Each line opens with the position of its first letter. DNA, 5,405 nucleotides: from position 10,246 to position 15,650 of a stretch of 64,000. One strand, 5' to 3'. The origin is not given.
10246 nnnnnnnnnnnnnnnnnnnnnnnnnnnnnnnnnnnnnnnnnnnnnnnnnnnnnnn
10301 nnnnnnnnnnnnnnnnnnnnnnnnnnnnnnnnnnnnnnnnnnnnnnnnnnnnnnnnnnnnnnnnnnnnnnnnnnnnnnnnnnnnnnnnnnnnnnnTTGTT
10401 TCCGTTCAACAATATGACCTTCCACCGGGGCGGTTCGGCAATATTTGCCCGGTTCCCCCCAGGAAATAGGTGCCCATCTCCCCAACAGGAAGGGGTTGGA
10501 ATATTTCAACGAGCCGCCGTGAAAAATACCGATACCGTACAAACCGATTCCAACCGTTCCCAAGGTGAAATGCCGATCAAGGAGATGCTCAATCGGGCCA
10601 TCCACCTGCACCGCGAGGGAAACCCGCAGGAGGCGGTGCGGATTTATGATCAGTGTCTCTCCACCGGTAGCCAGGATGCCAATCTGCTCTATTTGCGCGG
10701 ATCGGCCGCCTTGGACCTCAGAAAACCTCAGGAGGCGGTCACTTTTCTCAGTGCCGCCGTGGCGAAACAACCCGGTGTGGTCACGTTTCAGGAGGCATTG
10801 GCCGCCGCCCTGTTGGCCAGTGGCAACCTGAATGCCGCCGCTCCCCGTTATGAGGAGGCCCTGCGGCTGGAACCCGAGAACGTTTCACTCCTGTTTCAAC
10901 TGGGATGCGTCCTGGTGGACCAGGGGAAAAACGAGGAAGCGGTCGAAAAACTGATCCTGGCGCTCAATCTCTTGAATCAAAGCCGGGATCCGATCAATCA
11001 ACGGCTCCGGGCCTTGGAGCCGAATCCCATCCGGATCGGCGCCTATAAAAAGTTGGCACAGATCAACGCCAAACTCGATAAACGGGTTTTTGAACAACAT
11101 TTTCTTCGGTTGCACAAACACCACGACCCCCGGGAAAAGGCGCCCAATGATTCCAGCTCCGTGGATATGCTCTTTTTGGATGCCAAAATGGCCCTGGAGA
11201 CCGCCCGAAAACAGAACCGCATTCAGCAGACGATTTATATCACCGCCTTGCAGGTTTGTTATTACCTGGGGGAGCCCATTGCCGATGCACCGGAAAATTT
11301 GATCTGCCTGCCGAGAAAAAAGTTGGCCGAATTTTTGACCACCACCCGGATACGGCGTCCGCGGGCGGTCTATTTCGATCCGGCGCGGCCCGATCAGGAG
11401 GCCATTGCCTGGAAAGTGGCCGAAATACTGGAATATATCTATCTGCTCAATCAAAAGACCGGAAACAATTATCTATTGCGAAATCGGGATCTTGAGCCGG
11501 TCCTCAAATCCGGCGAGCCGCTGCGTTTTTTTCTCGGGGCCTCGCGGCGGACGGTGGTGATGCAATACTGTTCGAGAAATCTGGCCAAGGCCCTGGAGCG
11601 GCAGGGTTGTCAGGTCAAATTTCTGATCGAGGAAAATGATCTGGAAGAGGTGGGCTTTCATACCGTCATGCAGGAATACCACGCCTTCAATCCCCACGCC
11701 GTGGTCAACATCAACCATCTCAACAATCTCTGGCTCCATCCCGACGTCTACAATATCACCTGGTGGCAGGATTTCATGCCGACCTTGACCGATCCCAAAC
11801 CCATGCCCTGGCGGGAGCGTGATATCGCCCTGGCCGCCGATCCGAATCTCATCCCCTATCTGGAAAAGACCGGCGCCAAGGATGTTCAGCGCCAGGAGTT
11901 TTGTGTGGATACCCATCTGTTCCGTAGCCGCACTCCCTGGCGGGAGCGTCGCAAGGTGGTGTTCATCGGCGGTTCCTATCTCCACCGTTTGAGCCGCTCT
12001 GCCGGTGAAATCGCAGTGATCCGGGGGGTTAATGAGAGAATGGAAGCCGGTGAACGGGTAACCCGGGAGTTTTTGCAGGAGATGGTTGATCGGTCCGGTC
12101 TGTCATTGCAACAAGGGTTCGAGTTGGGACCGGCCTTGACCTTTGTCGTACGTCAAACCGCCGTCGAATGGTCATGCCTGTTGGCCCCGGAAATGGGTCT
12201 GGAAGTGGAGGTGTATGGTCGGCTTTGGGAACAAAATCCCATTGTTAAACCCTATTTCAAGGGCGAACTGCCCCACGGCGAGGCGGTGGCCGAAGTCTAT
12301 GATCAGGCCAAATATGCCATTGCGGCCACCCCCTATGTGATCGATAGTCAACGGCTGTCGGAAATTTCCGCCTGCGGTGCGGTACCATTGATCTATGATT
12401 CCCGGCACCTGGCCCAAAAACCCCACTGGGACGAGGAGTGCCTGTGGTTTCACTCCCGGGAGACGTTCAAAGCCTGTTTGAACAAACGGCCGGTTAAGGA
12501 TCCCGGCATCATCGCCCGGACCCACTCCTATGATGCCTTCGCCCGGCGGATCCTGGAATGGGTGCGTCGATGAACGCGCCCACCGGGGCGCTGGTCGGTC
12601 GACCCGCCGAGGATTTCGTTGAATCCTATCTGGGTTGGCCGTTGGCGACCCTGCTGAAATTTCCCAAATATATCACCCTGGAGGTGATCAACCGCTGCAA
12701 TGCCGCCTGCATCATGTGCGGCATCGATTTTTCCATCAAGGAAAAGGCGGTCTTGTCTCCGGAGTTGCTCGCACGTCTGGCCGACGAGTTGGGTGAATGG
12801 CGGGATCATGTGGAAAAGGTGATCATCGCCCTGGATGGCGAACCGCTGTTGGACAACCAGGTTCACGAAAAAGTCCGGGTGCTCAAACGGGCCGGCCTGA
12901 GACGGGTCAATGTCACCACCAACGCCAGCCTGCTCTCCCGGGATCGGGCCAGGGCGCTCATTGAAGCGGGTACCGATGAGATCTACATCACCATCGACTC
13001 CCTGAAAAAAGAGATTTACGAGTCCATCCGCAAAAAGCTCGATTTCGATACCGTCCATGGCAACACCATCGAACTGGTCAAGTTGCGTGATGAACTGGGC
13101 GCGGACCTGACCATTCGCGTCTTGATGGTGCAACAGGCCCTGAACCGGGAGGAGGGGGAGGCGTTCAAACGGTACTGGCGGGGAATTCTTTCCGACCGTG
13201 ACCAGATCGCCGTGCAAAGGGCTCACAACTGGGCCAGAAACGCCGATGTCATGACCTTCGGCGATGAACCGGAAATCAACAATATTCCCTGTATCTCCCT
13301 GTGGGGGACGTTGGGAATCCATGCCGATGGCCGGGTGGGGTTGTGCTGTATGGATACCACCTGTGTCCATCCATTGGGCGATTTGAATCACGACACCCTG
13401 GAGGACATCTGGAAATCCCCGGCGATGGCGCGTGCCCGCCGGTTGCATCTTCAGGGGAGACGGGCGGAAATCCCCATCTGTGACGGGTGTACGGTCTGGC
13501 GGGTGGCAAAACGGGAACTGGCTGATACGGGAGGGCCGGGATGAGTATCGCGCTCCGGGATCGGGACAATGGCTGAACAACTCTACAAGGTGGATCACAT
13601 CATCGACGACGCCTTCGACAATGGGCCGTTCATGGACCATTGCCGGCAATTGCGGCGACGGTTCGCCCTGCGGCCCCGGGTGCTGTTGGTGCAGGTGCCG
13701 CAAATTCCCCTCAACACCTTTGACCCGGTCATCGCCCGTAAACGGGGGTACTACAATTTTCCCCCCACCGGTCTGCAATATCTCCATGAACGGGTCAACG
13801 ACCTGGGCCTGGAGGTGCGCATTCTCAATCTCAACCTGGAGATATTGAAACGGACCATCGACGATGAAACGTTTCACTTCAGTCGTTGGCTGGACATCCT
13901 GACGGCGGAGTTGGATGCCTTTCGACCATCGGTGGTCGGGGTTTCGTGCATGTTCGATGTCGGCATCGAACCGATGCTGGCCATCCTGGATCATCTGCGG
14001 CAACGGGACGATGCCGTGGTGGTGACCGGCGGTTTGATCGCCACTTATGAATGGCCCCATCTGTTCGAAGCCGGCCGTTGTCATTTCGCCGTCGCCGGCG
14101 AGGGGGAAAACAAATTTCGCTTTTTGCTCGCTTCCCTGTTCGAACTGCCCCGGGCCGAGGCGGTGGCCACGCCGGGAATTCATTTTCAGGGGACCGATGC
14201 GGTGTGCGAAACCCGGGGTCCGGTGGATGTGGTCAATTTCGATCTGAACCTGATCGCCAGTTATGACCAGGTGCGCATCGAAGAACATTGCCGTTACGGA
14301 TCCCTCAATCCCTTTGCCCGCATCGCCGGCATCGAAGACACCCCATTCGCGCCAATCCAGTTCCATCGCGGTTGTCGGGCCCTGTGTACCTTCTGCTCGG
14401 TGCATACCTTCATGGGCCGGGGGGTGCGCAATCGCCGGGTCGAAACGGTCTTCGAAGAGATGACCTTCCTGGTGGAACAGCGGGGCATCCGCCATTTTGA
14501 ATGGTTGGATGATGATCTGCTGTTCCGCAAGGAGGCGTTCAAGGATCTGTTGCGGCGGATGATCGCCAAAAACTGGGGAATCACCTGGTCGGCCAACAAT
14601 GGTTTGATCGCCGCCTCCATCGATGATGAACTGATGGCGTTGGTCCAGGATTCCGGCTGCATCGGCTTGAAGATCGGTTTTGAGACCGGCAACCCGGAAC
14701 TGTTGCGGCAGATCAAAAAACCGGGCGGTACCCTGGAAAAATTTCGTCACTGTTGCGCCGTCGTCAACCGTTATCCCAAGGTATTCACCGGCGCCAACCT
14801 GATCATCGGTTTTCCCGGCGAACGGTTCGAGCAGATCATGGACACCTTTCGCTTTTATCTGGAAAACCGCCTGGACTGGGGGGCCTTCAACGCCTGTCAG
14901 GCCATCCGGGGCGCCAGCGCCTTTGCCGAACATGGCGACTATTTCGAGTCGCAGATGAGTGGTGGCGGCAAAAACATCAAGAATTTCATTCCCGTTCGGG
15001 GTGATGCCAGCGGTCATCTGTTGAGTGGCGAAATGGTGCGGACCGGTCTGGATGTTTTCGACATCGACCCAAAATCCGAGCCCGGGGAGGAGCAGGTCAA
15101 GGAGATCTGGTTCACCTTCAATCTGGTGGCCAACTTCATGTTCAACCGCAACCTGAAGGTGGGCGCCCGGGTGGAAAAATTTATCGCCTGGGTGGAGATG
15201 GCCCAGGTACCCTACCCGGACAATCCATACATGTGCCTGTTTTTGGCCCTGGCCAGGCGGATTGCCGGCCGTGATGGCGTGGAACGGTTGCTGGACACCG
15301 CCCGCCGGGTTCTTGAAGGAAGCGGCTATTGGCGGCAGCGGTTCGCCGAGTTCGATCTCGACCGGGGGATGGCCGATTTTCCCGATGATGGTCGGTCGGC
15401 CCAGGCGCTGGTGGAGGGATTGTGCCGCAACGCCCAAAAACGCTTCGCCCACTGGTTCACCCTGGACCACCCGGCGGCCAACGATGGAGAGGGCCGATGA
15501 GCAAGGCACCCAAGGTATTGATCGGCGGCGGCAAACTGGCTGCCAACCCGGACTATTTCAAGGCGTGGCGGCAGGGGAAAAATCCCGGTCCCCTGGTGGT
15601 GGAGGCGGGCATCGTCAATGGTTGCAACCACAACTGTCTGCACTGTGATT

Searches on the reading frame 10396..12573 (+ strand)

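Call 7: search_protein_families(library=pfam, proteins=[window:10396-12573:+], max_evalue=0.001)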
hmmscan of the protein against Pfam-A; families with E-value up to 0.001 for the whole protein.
window:10396-12573:+ (725 aa): 16 families
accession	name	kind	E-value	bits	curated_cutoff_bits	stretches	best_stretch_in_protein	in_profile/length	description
PF07719.23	TPR_2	-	2e-13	49.8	27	0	134-162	6-34/34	Tetratricopeptide repeat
PF13432.12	TPR_16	-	3.2e-13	50.3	32.7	2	134-186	2-53/65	Tetratricopeptide repeat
PF14559.12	TPR_19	-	2.4e-11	44.2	25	2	139-184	1-46/68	Tetratricopeptide repeat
PF13176.12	TPR_7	-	1.6e-09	37.5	27.9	0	71-94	9-32/36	Tetratricopeptide repeat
PF13428.12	TPR_14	-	4.5e-09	36.5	23.5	0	132-170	4-42/44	Tetratricopeptide repeat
PF00515.34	TPR_1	-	2e-08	34.2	27.8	0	95-126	1-32/34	Tetratricopeptide repeat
PF13181.12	TPR_8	-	1.1e-07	31.8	25.7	0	164-184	2-22/34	Tetratricopeptide repeat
PF13431.12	TPR_17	-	3.1e-07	30.6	24.4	1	152-183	2-33/34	Tetratricopeptide repeat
PF13371.12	TPR_9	-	6.6e-07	29.7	35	0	67-132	2-61/73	Tetratricopeptide repeat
PF13424.12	TPR_12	-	1.4e-06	28.8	30.1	0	65-122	6-72/77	Tetratricopeptide repeat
PF13414.12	TPR_11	-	2e-06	27.8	26.8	1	138-174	3-39/42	TPR repeat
PF13524.12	Glyco_trans_1_2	-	3.4e-06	27.5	25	1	601-696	14-109/144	Glycosyl transferase-like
PF24575.1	TPR_Slam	-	5.1e-06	27.3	35.2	0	134-184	52-102/104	Surface lipoprotein assembly modifier, N-terminal TPR repeats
PF16918.11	PknG_TPR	-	8.1e-05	22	27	1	58-186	93-218/340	Protein kinase G tetratricopeptide repeat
PF14561.12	TPR_20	-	0.0002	22.1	25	0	153-191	12-50/90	Tetratricopeptide repeat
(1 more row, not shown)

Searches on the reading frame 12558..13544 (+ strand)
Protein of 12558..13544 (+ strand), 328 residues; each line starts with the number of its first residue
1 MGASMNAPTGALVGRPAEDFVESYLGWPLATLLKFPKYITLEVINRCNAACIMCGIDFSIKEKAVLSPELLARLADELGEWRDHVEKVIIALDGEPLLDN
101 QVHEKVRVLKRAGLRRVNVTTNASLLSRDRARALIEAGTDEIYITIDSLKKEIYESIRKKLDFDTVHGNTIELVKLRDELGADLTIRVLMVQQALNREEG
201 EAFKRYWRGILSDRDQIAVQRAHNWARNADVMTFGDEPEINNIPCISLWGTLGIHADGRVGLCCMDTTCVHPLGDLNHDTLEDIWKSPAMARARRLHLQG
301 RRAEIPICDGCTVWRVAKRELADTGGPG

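Call 26: search_protein_families(library=pfam, proteins=[window:12558-13544:+], max_evalue=0.001)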
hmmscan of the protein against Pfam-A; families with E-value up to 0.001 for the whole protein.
window:12558-13544:+ (328 aa): 2 families
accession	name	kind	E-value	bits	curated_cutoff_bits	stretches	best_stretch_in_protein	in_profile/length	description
PF04055.27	Radical_SAM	-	3.1e-18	66.9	29.5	1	42-166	2-129/166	Radical SAM superfamily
PF13186.11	SPASM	-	5.4e-13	49.5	21.5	1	245-312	1-67/67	Iron-sulfur cluster-binding domain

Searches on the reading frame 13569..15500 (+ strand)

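Call 7: search_protein_families(library=pfam, proteins=[window:13569-15500:+], max_evalue=0.001)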
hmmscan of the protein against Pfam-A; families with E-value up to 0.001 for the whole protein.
window:13569-15500:+ (643 aa): 2 families
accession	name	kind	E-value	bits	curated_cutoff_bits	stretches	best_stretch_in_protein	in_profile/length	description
PF04055.27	Radical_SAM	-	1.1e-18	68.4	29.5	1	264-429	2-165/166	Radical SAM superfamily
PF02310.24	B12-binding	-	2.7e-12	47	32.1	1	61-184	9-118/121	B12 binding domain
